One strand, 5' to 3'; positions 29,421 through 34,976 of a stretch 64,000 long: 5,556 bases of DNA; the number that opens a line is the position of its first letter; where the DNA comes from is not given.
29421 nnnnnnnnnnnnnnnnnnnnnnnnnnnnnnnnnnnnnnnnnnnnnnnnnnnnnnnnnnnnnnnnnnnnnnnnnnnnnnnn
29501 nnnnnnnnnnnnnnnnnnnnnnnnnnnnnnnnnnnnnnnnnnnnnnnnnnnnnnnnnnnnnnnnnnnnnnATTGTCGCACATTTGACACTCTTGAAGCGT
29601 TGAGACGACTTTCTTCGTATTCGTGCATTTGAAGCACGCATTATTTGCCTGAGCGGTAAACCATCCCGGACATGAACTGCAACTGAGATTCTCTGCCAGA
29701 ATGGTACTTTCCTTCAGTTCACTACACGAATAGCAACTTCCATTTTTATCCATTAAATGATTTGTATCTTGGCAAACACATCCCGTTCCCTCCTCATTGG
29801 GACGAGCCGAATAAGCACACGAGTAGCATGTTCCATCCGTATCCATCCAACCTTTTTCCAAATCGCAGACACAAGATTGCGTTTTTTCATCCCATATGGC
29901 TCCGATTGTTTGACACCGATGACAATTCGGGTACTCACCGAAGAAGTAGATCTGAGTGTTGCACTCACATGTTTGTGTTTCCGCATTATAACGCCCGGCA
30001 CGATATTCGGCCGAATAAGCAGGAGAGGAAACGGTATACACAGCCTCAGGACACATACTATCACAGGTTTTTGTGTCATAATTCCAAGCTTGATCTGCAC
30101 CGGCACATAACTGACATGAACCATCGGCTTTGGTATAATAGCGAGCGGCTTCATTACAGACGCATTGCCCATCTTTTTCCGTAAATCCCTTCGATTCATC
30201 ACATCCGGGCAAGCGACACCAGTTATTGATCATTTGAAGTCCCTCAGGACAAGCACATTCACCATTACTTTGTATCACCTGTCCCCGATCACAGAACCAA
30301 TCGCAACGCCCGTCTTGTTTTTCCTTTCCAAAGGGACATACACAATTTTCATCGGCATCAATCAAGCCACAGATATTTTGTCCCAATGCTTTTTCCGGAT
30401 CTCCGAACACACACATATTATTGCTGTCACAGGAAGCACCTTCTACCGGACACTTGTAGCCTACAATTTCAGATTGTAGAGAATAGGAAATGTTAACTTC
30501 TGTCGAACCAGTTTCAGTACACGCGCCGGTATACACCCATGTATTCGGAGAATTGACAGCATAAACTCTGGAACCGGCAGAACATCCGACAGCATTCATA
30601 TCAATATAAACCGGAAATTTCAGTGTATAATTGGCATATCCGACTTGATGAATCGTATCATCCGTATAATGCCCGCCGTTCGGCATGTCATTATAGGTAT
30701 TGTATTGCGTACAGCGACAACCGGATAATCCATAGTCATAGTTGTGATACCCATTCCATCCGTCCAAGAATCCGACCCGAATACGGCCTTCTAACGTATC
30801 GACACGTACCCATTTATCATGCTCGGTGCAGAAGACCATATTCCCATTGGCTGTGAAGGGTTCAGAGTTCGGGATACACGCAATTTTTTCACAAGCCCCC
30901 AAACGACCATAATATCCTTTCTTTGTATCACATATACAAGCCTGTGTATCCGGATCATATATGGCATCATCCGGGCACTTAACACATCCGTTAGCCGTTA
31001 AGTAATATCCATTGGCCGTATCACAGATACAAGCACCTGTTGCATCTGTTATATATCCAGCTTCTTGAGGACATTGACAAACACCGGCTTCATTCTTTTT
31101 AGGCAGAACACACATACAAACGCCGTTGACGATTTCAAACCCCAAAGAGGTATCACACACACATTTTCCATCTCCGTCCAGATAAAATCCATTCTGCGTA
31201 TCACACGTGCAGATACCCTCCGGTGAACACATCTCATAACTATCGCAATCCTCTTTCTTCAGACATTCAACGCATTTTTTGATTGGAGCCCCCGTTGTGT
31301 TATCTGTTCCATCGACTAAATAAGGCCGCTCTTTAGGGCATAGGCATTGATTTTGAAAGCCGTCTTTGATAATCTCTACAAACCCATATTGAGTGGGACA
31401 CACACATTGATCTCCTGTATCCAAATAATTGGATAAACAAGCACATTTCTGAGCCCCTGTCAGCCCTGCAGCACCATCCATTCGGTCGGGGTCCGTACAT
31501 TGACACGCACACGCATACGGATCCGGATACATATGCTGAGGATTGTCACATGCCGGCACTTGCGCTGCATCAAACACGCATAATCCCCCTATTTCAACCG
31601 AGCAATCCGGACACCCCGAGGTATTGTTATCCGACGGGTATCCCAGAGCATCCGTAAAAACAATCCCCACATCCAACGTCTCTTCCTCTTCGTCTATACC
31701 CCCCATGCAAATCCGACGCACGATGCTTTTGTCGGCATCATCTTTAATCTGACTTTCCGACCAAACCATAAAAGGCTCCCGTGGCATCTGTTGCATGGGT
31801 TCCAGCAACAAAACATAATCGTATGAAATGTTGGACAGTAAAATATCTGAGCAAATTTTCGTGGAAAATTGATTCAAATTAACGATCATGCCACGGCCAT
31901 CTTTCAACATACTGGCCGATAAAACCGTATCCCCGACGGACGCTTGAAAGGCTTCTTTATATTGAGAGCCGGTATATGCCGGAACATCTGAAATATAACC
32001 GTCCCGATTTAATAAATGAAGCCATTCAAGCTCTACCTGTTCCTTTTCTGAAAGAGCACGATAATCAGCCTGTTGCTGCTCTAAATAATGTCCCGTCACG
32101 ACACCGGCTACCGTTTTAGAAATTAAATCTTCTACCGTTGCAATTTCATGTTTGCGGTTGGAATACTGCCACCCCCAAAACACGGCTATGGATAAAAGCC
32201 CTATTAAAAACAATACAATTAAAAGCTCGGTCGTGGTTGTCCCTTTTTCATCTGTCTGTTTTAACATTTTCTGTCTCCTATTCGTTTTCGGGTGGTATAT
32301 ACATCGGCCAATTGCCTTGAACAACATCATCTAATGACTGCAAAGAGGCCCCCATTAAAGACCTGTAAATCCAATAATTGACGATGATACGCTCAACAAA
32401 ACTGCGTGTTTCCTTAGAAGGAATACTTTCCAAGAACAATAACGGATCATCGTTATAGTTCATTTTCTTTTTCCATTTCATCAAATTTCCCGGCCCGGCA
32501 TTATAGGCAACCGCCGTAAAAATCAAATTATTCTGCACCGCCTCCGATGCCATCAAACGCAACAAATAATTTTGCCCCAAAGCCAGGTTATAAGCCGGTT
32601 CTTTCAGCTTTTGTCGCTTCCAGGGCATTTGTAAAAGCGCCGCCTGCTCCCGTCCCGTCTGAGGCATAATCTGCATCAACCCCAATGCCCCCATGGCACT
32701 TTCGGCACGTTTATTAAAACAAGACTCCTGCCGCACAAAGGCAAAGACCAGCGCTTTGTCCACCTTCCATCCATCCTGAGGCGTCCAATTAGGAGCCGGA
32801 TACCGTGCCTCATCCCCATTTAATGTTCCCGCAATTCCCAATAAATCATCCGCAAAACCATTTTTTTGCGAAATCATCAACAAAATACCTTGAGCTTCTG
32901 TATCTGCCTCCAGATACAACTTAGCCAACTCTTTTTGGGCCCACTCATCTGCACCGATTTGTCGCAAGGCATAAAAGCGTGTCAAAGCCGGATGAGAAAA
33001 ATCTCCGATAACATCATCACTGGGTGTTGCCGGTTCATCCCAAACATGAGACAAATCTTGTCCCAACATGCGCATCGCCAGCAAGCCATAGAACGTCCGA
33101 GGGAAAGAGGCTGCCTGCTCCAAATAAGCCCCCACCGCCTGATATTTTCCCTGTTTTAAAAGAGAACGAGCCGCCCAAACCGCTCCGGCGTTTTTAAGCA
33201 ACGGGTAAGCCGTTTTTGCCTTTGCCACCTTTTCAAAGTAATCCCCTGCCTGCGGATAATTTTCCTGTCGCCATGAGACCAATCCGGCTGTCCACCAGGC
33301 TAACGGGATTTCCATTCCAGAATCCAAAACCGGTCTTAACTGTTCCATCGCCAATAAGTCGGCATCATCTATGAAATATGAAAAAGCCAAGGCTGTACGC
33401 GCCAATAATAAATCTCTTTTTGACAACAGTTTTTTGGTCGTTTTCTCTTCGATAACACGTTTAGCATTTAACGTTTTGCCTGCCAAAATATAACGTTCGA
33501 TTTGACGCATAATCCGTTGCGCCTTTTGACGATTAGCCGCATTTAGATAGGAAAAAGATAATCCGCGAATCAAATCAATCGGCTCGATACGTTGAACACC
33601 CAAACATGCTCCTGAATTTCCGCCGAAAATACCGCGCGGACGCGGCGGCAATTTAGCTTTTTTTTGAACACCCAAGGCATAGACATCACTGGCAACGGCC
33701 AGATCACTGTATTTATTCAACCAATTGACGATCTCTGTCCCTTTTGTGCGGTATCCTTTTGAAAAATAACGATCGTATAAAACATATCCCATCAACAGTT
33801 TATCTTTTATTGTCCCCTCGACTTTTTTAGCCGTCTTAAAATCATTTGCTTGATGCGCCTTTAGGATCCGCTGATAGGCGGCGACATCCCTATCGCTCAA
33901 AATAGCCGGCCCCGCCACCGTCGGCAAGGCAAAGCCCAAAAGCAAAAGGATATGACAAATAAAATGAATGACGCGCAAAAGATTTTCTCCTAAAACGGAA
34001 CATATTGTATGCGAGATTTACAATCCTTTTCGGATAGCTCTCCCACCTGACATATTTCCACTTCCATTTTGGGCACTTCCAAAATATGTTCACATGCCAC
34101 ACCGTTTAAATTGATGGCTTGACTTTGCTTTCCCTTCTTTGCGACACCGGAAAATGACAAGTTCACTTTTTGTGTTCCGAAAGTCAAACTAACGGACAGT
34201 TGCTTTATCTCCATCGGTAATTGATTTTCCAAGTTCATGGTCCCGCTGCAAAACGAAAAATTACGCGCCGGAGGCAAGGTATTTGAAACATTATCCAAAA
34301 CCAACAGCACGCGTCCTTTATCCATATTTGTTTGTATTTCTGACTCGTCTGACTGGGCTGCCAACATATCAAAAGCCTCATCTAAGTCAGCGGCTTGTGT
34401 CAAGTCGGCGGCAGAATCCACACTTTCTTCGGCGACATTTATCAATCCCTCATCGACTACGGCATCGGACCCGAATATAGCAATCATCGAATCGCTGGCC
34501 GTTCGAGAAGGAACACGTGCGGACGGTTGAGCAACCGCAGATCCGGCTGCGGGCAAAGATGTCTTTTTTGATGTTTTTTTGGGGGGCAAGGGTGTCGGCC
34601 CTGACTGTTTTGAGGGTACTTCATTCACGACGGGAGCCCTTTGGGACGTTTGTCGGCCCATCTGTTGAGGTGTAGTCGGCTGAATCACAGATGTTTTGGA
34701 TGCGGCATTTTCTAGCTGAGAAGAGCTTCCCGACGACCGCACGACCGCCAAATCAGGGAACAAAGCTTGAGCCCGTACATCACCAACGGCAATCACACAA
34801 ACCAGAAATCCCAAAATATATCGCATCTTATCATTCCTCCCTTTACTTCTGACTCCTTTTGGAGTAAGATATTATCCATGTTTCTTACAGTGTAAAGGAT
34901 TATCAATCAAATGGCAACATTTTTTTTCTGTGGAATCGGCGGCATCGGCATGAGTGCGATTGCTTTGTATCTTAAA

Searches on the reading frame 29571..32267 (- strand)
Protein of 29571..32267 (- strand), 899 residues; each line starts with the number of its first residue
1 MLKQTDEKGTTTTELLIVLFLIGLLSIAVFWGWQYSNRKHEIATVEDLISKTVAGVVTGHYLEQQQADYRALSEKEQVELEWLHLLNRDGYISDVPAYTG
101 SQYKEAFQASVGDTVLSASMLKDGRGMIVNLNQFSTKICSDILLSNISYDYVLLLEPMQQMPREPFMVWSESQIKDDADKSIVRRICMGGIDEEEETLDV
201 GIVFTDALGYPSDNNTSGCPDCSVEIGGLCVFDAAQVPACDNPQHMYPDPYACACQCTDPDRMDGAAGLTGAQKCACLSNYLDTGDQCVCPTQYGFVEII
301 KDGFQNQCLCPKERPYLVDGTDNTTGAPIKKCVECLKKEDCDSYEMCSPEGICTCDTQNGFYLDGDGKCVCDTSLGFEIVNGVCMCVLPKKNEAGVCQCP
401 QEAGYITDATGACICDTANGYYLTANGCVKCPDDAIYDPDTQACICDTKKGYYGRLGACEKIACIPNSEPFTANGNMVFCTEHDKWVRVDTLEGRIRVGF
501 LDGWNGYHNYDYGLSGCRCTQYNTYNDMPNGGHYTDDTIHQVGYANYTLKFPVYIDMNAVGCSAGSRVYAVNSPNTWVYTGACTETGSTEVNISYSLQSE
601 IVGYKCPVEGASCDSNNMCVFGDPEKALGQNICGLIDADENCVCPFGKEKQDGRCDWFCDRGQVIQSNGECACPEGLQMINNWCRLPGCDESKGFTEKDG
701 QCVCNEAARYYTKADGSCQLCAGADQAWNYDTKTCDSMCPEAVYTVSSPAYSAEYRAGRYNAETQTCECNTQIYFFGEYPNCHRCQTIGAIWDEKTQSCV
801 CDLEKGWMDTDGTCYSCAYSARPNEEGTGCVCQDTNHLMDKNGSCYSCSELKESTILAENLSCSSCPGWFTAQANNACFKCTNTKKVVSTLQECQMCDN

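Call 37: search_solved_structures(query=window:29571-32267:-, max_evalue=1)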
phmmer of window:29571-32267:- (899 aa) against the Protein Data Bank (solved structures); distinct sequences matched with E-value up to 1: 0.

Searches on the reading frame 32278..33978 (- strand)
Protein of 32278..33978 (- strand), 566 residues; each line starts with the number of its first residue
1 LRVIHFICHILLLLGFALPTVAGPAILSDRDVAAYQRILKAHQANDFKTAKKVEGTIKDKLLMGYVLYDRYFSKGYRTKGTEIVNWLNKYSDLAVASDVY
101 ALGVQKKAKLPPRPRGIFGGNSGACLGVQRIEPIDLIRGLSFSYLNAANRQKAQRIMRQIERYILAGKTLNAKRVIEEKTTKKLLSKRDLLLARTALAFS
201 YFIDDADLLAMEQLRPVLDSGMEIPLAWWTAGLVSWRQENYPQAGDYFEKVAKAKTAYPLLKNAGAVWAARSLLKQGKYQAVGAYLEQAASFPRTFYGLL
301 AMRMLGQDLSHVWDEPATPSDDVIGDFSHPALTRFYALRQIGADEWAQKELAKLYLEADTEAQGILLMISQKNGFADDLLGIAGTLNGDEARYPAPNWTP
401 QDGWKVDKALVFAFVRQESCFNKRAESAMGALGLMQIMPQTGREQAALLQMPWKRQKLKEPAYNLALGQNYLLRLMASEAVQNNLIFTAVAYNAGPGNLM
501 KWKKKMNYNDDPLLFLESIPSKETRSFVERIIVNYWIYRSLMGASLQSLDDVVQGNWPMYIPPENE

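Call 7: search_protein_families(library=pfam, proteins=[window:32278-33978:-], max_evalue=0.01)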
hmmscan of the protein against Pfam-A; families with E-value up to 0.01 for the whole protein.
window:32278-33978:- (566 aa): 2 families
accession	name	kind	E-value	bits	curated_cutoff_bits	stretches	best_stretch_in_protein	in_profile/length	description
PF01464.25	SLT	-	1.2e-23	83.3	21.3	1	403-507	9-109/117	Transglycosylase SLT domain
PF07719.23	TPR_2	-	0.0036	17.8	27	0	226-253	2-29/34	Tetratricopeptide repeat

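Call 9: search_protein_families(library=ncbifam, proteins=[window:32278-33978:-], max_evalue=0.1)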
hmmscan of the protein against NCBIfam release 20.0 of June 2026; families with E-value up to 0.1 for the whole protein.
window:32278-33978:- (566 aa): 7 families
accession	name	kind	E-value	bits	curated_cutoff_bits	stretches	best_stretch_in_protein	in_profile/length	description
NF047373.1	BB0259_flg_lyt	exception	6.7e-35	121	234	1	405-541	560-691/705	flagellar assembly lytic transglycosylase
NF008631.0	PRK11619.1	equivalog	4.8e-34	117.7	536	1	266-549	349-635/644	murein transglycosylase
NF008670.0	PRK11671.1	equivalog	2.6e-07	30.2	375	1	404-501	203-308/359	membrane-bound lytic murein transglycosylase MltC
NF008050.0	PRK10783.1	equivalog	2.6e-06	26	508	1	418-532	128-238/457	murein transglycosylase D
NF012014.0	PRK15470.1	equivalog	1.1e-05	25.1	233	1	402-476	48-125/203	membrane-bound lytic murein transglycosylase EmtA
TIGR02917.1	PEP_TPR_lipo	equivalog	0.0034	15.3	312.2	1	210-289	280-355/899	XrtA/PEP-CTERM system TPR-repeat protein PrsT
NF008112.0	PRK10859.1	equivalog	0.0073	14.8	354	1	405-500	300-391/483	membrane-bound lytic murein transglycosylase MltF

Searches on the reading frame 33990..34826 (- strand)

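Call 7: search_protein_families(library=pfam, proteins=[window:33990-34826:-], max_evalue=0.01)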
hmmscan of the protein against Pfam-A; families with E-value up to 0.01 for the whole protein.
window:33990-34826:- (278 aa): 0 families

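Call 9: search_protein_families(library=ncbifam, proteins=[window:33990-34826:-], max_evalue=0.1)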
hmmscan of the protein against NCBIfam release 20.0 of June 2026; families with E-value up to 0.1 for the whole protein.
window:33990-34826:- (278 aa): 1 family
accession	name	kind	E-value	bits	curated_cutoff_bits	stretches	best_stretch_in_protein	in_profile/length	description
NF047839.1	PspM_Rv2743c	equivalog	0.036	14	80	1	78-147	71-141/220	phage shock envelope stress response protein PspM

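Call 24: search_protein_families(library=pfam, proteins=[window:33990-34826:-], max_evalue=10)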
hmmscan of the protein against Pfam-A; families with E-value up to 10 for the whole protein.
window:33990-34826:- (278 aa): 1 family
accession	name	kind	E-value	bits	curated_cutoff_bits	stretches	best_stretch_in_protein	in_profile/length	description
PF10865.14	DUF2703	-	0.051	14.1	23.6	1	215-270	42-99/120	Domain of unknown function (DUF2703)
